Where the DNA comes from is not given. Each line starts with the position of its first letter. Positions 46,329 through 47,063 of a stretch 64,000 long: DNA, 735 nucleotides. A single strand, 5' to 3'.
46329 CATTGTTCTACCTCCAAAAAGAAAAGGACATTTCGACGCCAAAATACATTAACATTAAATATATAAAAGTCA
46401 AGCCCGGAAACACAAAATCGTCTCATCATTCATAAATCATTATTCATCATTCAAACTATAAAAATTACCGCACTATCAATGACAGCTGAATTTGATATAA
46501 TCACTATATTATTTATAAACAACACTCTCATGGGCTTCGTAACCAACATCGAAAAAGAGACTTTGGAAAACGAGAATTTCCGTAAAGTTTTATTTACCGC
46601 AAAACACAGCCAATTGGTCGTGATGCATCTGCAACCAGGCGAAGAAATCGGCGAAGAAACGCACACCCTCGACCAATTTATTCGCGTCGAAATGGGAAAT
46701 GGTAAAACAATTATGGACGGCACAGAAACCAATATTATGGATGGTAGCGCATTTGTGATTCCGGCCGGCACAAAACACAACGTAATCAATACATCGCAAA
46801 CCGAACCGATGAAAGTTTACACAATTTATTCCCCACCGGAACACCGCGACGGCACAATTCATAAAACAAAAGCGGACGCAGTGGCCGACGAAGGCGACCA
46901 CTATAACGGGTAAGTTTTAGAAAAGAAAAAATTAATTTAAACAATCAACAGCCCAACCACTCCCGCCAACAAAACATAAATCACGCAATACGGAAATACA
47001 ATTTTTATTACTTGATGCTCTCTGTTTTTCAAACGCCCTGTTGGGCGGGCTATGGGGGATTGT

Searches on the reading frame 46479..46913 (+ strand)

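Call 55: search_protein_families(library=pfam, proteins=[window:46479-46913:+], max_evalue=0.01)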
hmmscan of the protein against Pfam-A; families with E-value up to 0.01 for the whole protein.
window:46479-46913:+ (144 aa): 1 family
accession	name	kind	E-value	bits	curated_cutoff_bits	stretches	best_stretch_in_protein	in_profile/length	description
PF07883.17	Cupin_2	-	7.7e-15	54.8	27.2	1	48-117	2-70/70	Cupin domain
